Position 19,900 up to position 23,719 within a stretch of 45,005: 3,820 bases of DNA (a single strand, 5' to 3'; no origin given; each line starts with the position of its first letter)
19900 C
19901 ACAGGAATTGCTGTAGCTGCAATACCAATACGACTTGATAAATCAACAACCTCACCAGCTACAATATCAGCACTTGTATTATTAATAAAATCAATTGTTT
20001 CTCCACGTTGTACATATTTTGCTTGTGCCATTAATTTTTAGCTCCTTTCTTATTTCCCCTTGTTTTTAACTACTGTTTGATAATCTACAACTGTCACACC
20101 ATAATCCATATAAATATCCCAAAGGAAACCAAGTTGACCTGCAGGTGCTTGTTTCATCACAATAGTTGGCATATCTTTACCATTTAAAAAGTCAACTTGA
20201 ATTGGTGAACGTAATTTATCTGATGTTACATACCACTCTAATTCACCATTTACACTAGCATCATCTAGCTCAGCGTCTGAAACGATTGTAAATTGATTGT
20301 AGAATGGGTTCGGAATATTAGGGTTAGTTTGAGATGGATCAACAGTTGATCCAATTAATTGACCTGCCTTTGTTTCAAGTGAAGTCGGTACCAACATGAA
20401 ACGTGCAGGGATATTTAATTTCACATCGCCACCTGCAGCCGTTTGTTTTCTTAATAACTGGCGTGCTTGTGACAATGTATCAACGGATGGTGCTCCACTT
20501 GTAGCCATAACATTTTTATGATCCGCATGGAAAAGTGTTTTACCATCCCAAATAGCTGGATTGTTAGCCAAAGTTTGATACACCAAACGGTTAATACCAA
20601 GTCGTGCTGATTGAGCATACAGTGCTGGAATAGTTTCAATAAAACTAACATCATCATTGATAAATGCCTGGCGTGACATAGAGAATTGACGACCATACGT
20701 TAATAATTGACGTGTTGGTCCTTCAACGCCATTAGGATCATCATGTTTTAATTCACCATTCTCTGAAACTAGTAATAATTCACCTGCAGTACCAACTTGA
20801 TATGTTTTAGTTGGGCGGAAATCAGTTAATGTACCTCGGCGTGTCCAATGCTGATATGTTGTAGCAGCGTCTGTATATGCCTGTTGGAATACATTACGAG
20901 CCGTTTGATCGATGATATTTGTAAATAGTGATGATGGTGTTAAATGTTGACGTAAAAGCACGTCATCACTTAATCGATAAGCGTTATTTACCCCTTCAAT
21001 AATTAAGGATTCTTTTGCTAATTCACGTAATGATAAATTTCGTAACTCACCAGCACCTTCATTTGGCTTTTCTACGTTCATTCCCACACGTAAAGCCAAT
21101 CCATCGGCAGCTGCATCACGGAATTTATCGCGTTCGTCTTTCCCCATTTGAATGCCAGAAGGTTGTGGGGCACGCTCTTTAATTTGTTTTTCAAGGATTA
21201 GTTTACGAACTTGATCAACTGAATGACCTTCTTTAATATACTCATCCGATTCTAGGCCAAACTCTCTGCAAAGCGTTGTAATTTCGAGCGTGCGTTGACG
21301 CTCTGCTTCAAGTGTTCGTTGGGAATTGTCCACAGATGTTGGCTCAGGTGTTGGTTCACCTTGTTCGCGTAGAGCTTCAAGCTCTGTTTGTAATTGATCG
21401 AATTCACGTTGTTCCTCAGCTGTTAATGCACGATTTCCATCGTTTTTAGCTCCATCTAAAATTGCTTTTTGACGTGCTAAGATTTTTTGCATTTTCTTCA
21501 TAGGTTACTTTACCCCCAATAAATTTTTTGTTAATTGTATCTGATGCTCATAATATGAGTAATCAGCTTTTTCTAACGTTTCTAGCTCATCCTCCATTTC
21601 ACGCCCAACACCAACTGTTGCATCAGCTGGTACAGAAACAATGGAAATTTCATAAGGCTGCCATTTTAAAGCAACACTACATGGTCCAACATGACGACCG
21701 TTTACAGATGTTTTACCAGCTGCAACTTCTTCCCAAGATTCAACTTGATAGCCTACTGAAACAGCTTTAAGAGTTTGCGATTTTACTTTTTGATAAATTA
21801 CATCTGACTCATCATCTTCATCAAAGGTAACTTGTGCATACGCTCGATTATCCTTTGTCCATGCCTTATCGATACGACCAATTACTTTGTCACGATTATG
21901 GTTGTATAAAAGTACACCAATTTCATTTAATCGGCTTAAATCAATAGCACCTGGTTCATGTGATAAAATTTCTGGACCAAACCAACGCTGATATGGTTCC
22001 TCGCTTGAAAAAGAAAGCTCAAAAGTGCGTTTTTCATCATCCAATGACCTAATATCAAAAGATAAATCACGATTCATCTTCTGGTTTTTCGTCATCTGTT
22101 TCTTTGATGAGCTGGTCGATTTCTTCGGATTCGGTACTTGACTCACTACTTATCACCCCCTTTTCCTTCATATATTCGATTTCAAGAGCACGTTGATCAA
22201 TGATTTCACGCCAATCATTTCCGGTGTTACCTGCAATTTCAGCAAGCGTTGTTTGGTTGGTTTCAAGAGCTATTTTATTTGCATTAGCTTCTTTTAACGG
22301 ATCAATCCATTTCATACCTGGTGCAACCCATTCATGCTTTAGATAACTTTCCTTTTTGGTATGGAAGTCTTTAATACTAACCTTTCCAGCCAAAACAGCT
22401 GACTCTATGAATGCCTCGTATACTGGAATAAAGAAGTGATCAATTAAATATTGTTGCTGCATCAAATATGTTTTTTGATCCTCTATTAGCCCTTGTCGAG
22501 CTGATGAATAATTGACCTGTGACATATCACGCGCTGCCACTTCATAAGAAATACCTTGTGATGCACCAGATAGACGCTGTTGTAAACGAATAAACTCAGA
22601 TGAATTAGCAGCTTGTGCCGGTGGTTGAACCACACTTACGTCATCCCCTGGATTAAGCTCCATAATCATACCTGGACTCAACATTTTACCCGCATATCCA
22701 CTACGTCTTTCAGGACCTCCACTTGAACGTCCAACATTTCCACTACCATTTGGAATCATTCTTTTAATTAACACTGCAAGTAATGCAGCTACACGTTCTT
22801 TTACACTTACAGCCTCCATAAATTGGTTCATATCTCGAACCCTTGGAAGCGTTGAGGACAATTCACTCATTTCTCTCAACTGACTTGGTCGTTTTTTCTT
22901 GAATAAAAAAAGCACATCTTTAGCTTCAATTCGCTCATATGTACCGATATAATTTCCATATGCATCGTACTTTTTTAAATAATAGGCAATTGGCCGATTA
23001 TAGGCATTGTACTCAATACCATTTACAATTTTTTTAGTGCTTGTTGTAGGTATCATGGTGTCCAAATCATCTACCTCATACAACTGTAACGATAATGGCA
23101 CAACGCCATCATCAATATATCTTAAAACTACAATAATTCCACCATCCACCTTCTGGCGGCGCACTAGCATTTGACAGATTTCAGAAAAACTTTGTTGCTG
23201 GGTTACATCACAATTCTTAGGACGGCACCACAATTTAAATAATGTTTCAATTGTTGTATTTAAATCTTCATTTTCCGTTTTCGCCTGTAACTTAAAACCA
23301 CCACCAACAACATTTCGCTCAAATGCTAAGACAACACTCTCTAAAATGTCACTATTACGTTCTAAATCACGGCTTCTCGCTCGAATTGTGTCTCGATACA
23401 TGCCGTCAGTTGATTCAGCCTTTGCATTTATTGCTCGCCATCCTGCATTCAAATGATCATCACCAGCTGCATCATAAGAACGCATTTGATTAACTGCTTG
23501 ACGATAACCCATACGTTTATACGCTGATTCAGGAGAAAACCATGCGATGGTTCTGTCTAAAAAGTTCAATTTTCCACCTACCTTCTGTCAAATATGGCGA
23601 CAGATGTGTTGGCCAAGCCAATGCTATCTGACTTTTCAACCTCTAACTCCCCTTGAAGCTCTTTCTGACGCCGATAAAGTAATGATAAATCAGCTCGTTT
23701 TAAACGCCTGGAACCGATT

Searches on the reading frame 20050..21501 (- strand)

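Call 46: search_protein_families(library=pfam, proteins=[window:20050-21501:-], max_evalue=0.00001)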
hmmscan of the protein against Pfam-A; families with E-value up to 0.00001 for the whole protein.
window:20050-21501:- (483 aa): 2 families
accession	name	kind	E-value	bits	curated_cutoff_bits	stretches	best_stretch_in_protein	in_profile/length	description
PF25209.1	Phage_capsid_4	-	4.1e-41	142.4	27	1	177-480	7-262/262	Phage capsid protein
PF10124.15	Mu-like_gpT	-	3.5e-06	27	20.1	0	341-407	223-284/289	Mu-like prophage major head subunit gpT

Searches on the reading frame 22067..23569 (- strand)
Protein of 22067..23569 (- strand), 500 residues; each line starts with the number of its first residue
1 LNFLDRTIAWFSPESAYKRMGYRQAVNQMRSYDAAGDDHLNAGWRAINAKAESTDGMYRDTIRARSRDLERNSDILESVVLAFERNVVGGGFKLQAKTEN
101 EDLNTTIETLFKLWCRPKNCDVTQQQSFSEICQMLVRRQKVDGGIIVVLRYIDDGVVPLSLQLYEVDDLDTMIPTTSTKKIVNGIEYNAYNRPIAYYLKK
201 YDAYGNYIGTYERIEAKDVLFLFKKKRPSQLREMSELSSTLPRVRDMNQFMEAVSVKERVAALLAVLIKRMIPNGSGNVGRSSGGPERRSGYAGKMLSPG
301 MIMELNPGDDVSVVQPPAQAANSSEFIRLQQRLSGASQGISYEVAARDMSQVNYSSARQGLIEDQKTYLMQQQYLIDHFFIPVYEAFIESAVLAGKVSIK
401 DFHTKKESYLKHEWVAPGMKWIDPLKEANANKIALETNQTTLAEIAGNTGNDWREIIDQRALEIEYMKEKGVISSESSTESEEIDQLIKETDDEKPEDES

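Call 46: search_protein_families(library=pfam, proteins=[window:22067-23569:-], max_evalue=0.00001)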
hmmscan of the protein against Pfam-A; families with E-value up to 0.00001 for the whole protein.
window:22067-23569:- (500 aa): 1 family
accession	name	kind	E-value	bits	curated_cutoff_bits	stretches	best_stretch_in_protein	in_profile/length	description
PF05136.18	Phage_portal_2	-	5.7e-91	305.8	32.9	1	40-372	4-354/354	Phage portal protein, lambda family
